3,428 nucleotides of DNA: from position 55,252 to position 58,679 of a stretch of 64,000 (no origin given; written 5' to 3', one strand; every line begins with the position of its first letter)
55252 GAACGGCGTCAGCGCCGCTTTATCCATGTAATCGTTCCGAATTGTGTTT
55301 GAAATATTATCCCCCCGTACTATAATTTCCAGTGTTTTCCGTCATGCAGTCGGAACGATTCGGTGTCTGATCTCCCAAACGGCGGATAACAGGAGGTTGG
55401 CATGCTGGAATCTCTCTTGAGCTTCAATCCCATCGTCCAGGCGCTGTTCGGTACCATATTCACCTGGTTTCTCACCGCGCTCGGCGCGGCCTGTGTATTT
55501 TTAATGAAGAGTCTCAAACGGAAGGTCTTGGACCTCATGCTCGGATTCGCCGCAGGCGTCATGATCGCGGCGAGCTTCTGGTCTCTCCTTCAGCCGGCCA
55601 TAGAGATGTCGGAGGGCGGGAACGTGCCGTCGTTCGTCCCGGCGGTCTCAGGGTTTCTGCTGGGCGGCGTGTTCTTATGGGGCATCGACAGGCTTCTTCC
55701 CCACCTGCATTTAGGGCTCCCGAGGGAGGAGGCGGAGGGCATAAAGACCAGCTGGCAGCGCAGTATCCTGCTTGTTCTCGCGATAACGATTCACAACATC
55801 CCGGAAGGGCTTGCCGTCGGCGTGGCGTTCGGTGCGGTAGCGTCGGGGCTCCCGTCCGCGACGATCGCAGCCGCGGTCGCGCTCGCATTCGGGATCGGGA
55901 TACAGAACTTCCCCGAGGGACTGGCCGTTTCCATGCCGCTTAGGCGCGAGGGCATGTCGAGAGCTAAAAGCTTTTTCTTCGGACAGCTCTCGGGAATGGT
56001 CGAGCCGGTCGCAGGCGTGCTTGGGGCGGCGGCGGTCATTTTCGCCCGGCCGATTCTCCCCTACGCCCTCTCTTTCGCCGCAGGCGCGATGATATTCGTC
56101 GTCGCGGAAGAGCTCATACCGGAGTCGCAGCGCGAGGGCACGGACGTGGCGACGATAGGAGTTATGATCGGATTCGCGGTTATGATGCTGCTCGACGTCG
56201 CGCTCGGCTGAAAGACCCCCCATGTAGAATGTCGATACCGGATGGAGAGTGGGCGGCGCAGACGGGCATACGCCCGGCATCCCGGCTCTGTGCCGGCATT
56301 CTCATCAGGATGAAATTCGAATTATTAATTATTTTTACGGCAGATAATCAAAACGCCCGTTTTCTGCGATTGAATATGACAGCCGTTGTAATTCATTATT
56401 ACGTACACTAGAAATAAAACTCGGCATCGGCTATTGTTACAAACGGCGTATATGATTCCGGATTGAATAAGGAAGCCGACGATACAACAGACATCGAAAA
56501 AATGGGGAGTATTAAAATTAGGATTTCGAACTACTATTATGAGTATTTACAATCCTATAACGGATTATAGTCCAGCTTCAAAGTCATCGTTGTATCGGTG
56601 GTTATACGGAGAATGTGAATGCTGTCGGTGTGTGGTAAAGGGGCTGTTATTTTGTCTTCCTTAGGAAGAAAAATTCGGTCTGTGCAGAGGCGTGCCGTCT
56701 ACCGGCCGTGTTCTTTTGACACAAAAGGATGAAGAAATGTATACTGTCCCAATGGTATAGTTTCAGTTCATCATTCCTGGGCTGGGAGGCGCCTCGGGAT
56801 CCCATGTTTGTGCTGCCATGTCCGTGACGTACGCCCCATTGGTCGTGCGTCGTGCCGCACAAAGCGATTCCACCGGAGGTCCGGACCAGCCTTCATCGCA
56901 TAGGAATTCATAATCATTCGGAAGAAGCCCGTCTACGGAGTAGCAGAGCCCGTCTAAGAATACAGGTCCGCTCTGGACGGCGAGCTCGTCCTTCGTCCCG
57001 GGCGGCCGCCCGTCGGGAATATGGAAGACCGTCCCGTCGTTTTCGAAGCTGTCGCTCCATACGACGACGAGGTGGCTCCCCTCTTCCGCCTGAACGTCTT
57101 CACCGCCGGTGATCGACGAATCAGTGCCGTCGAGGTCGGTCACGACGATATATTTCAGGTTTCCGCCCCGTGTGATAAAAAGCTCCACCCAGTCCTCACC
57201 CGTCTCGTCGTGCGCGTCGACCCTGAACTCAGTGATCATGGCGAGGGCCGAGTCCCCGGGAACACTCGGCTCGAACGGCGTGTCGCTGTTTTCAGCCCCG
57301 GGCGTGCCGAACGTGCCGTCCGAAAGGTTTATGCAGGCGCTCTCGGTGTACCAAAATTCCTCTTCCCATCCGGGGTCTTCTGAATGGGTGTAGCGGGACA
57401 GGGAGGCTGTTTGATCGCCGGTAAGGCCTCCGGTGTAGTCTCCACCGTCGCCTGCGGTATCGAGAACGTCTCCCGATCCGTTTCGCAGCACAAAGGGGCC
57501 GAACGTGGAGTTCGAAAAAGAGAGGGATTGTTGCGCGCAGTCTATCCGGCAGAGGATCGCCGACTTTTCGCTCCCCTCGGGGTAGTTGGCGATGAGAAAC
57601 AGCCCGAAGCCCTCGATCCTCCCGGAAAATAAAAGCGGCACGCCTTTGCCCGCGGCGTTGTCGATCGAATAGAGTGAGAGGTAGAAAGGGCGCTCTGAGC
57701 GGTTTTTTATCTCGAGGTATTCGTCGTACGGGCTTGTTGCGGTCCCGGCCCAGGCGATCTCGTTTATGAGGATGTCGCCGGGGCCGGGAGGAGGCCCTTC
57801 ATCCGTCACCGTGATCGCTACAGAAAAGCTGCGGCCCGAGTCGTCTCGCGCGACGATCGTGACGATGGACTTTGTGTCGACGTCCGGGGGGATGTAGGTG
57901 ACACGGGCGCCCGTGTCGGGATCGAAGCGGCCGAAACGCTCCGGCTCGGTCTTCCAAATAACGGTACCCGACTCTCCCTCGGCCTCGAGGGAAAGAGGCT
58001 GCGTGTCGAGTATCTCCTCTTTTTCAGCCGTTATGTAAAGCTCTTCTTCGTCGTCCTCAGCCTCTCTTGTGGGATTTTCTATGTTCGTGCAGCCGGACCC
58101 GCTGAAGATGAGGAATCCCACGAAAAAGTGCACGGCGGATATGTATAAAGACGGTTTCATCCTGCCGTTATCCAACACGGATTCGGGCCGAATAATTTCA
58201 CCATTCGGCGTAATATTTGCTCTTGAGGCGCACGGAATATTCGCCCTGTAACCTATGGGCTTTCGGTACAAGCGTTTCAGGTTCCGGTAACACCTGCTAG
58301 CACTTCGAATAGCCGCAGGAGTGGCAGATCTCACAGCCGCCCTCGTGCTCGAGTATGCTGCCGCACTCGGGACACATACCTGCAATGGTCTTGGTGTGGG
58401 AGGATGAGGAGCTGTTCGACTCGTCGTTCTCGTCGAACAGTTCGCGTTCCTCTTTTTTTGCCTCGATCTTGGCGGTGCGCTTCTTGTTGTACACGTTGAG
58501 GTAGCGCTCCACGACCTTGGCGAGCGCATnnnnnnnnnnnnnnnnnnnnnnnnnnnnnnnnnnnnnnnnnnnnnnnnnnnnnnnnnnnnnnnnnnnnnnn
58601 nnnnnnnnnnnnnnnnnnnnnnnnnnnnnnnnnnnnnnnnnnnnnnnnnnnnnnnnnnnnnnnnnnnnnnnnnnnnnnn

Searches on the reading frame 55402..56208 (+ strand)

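Call 66: search_protein_families(library=pfam, proteins=[window:55402-56208:+], max_evalue=0.001)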
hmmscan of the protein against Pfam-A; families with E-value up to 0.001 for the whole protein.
window:55402-56208:+ (269 aa): 1 family
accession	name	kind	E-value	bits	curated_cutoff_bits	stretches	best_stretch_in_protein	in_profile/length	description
PF02535.28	Zip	-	4.4e-26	92.3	35.1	2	114-264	171-322/323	ZIP Zinc transporter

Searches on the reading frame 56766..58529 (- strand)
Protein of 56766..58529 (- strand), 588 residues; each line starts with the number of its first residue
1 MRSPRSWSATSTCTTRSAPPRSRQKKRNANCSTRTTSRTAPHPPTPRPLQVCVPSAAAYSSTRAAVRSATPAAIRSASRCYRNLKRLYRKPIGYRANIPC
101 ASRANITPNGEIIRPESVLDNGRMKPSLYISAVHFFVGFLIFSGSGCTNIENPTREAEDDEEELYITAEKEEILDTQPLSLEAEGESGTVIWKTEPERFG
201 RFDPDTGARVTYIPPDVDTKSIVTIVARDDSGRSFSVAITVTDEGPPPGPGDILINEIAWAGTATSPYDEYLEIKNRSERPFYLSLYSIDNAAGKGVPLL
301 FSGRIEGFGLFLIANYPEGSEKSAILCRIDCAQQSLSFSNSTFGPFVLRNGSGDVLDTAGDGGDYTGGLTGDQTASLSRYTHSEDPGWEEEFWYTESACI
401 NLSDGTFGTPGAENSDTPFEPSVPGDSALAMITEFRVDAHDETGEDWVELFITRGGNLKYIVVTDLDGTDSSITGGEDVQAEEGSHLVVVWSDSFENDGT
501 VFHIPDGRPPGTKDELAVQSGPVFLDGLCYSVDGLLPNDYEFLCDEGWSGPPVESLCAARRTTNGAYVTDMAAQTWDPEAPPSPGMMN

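Call 67: search_protein_families(library=pfam, proteins=[window:56766-58529:-], max_evalue=0.001)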
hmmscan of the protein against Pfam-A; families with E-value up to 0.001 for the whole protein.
window:56766-58529:- (588 aa): 1 family
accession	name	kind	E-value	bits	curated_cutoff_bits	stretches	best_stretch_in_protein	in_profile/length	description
PF00932.25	LTD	-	0.00016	22.4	34.3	1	248-295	3-48/109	Lamin Tail Domain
